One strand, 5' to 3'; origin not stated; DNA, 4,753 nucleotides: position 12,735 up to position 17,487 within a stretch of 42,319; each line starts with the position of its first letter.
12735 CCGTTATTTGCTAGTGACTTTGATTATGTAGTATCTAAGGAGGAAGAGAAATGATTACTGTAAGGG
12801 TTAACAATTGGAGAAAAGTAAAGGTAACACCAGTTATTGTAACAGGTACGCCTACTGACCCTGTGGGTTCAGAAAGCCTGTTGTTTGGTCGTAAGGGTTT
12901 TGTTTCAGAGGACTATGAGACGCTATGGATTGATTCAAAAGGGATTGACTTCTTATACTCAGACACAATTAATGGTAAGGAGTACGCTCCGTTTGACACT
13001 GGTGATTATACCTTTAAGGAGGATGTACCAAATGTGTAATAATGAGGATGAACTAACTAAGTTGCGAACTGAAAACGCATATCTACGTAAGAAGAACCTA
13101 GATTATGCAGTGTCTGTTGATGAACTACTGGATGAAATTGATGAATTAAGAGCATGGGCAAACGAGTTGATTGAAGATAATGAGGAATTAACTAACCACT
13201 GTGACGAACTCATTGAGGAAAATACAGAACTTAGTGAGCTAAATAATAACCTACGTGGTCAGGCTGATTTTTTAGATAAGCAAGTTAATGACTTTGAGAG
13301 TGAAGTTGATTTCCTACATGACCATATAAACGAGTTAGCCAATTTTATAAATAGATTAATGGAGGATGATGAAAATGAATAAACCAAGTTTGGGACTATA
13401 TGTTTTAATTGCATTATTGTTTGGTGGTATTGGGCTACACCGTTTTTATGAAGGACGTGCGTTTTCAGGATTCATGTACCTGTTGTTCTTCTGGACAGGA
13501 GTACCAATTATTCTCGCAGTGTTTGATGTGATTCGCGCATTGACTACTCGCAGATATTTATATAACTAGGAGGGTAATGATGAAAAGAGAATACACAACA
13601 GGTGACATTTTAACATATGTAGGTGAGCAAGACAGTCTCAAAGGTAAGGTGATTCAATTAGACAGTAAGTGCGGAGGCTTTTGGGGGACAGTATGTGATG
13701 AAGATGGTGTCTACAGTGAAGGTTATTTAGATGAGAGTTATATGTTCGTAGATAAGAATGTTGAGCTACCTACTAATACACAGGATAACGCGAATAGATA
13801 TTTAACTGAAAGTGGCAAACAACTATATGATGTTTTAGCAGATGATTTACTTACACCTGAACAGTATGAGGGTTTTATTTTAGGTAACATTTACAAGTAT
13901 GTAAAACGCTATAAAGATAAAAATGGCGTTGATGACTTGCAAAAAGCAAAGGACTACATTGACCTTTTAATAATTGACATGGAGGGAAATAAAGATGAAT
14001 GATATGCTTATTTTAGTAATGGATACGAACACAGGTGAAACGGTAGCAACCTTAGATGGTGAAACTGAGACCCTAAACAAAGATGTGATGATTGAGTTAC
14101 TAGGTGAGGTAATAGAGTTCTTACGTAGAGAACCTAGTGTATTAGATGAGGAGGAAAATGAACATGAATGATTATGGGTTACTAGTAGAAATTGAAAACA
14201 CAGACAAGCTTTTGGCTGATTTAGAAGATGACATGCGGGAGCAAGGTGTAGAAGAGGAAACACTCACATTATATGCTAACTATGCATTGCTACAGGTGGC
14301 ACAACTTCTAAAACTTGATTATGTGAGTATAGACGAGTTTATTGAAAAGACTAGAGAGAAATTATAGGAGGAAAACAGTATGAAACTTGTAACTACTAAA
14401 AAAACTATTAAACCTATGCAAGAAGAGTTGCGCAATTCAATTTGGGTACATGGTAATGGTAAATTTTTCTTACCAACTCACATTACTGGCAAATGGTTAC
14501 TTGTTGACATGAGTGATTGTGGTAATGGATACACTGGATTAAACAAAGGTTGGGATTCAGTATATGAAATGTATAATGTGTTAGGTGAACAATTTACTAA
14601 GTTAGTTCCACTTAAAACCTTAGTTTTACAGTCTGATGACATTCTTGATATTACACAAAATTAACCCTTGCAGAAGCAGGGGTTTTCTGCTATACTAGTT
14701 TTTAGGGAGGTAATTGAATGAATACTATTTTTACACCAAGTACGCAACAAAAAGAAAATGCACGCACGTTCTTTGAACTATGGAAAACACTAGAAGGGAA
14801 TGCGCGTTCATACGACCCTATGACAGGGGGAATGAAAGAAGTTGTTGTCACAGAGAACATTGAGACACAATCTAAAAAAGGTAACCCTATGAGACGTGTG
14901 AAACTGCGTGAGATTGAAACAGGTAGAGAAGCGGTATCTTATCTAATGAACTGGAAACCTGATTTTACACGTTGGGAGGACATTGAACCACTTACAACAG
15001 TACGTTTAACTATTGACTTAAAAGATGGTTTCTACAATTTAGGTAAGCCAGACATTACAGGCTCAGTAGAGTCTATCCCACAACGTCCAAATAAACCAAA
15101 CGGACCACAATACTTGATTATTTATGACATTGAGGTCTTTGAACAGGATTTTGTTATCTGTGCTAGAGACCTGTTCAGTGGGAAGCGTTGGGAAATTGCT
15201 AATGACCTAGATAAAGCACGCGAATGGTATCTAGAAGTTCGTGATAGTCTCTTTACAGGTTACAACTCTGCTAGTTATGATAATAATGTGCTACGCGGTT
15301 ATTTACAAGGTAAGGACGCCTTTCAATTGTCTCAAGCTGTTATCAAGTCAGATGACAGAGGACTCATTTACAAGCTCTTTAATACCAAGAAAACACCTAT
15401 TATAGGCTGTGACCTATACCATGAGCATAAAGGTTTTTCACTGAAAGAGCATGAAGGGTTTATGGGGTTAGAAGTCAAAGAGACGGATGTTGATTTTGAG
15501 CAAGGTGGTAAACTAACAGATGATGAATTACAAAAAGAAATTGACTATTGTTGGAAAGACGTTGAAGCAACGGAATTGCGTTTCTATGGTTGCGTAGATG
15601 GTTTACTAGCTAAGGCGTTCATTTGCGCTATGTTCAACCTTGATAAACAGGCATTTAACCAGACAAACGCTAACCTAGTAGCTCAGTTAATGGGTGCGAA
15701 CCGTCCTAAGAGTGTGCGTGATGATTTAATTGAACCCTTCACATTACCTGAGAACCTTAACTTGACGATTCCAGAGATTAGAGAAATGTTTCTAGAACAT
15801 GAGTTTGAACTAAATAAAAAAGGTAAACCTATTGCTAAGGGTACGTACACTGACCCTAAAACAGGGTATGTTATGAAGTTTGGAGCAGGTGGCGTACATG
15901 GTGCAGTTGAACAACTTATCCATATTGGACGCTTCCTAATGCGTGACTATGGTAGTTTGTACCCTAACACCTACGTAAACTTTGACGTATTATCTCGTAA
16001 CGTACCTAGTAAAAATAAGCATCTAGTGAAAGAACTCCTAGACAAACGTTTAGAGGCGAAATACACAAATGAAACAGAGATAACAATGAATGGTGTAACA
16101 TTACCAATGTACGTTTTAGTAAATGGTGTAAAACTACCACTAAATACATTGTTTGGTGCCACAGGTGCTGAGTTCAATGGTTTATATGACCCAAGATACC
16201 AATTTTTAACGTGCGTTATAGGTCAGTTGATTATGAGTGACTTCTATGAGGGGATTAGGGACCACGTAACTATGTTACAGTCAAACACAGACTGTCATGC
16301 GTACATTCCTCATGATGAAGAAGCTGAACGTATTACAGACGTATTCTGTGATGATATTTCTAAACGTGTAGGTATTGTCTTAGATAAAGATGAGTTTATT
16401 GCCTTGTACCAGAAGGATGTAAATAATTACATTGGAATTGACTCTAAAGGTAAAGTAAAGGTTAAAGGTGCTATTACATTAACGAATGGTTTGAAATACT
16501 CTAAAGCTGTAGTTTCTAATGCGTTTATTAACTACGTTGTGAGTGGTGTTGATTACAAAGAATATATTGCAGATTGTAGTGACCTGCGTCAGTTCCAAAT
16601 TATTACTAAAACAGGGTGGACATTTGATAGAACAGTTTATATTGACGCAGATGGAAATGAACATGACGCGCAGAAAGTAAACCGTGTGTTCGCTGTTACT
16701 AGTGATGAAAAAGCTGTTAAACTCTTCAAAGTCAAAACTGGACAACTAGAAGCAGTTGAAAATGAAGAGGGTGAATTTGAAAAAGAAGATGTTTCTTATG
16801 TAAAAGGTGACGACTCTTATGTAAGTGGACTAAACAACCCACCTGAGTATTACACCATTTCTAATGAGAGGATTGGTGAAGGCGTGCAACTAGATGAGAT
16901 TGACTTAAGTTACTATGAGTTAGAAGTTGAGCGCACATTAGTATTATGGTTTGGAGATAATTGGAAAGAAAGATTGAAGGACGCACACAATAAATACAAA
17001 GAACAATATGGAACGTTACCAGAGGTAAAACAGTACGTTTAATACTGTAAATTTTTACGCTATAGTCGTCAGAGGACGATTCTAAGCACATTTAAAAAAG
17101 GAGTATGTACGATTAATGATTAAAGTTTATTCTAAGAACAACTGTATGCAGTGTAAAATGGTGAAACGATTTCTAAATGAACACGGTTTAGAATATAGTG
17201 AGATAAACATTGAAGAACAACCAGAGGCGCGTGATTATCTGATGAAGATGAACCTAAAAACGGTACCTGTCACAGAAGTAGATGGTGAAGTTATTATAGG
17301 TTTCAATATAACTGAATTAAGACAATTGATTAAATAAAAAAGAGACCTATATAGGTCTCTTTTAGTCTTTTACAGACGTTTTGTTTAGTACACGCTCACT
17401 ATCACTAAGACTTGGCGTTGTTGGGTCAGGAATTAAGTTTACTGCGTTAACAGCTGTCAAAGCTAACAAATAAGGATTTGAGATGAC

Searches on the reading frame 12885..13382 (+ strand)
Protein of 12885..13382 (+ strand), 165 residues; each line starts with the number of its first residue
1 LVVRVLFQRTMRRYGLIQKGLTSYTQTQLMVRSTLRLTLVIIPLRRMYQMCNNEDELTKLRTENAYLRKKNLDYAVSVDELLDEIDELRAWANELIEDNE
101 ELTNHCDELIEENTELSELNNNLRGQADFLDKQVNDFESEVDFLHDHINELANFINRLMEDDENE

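Call 51: search_protein_families(library=phrogs, proteins=[window:12885-13382:+], max_evalue=0.001)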
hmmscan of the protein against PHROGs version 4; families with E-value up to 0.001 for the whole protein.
window:12885-13382:+ (165 aa): 1 family
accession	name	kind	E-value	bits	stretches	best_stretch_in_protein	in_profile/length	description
phrog_13113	-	unknown function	0.00016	23.2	1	76-146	62-132/134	-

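Call 73: search_protein_families(library=pfam, proteins=[window:12885-13382:+], max_evalue=0.01)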
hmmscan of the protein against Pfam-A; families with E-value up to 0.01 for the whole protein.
window:12885-13382:+ (165 aa): 18 families
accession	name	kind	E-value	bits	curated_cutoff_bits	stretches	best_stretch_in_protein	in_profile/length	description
PF06005.17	ZapB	-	0.00023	22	31.5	1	78-124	13-59/71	Cell division protein ZapB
PF06156.18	YabA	-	0.00034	21.6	30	1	79-137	4-62/103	Initiation control protein YabA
PF15905.10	HMMR_N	-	0.00043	20.3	30.1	1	53-151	197-295/330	Hyaluronan mediated motility receptor N-terminal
PF20529.3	DUF6744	-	0.00078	18.9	27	1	80-153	240-310/314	Family of unknown function (DUF6744)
PF12329.13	TMF_DNA_bd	-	0.0011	19.3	35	0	107-158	15-66/74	TATA element modulatory factor 1 DNA binding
PF17098.10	Wtap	-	0.0015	18.9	35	0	86-163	62-149/155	WTAP/Mum2p family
PF25762.1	HAUS1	-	0.0018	18.5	40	1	73-159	104-190/236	HAUS augmin-like complex subunit 1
PF07989.16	Cnn_1N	-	0.0022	18.6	28.5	0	102-141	33-73/74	Centrosomin N-terminal motif 1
PF04136.21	COG3_N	-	0.0028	18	27.9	1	77-124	19-66/147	Conserved oligomeric Golgi complex subunit 3, N-terminal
PF08614.16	ATG16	-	0.0031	18.1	33.7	1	49-145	75-164/200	Autophagy protein 16 (ATG16)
PF25785.1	TPR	-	0.0036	18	27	0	53-105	5-55/110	Nucleoprotein TPR-like domain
PF23203.1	KIF21A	-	0.0044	17.2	28.5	1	93-163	37-107/161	KIF21A-like domain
PF25450.1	Rab11-FIP3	-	0.0045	17.7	31.9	0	98-152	55-109/125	Rab11-FIP3-like domain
PF00170.26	bZIP_1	-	0.0053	17.3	27.6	0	100-133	29-62/64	bZIP transcription factor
PF01166.23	TSC22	-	0.0053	17.3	30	0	71-106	7-44/57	TSC-22/dip/bun family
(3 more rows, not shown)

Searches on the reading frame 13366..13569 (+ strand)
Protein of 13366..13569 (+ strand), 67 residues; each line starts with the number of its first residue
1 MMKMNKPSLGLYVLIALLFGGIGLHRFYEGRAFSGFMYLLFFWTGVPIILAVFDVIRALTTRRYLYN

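Call 51: search_protein_families(library=phrogs, proteins=[window:13366-13569:+], max_evalue=0.001)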
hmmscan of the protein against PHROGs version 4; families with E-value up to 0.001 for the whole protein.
window:13366-13569:+ (67 aa): 3 families
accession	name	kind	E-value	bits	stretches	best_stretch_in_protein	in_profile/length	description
phrog_10680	-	unknown function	9.7e-13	49.4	1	8-62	77-131/144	-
phrog_10292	-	unknown function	3.1e-09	37.9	1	7-57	35-83/136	-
phrog_33436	-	unknown function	0.00039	21.6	1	13-57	8-55/117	-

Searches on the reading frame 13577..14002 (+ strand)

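Call 51: search_protein_families(library=phrogs, proteins=[window:13577-14002:+], max_evalue=0.001)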
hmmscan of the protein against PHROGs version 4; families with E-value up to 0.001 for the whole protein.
window:13577-14002:+ (141 aa): 14 families
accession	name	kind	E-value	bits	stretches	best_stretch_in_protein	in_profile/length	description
phrog_4943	-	unknown function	1.6e-19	72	1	68-138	90-162/166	-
phrog_236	-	other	1.2e-16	62.3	1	77-140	249-310/431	nucleotide kinase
phrog_10602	-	other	5.2e-14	53.6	1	28-136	59-164/168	nucleotide kinase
phrog_4897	-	other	1.8e-11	45.5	1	95-139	137-184/186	kinase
phrog_1689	-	other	2.9e-11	44.7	1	75-138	173-237/243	nucleotide kinase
phrog_23238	-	unknown function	2.9e-11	44.5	1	82-137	141-195/196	-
phrog_11324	-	other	2.6e-07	32.2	1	99-133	34-69/139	nucleotide kinase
phrog_4472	-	other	4.3e-07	30.8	1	90-139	29-81/100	nucleotide kinase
phrog_4824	-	unknown function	1.1e-06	29.7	1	96-128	24-56/128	-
phrog_2585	-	other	6.3e-06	27.7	1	92-132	120-164/175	nucleotide kinase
phrog_5839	-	unknown function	1.9e-05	25.7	1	98-132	28-64/128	-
phrog_25460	-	unknown function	0.00016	22.5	1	63-136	69-141/144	-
phrog_2781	-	unknown function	0.00051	21.2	1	98-132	206-241/253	-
phrog_32578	-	unknown function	0.00077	20.3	1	96-132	42-78/221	-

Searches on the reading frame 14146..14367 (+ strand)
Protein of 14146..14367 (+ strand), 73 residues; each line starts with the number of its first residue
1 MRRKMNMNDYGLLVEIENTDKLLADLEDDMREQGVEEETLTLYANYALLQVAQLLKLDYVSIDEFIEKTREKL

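Call 51: search_protein_families(library=phrogs, proteins=[window:14146-14367:+], max_evalue=0.001)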
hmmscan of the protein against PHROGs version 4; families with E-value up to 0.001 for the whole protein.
window:14146-14367:+ (73 aa): 1 family
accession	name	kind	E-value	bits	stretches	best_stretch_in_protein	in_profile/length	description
phrog_14039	-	unknown function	7e-06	27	1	16-72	6-62/78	-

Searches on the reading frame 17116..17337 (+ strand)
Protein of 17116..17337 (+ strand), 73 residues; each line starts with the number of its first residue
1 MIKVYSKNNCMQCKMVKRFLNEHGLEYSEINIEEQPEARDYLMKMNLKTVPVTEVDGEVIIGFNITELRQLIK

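Call 51: search_protein_families(library=phrogs, proteins=[window:17116-17337:+], max_evalue=0.001)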
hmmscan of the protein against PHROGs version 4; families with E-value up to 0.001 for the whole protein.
window:17116-17337:+ (73 aa): 3 families
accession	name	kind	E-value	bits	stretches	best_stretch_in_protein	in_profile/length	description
phrog_22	-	DNA, RNA and nucleotide metabolism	3.2e-19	70.6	1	1-73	72-145/162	thioredoxin domain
phrog_16693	-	unknown function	8.1e-09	36.5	1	1-45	1-45/132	-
phrog_86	-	DNA, RNA and nucleotide metabolism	2.1e-08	34.3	1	2-53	418-469/504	ribonucleoside diphosphate reductase small subunit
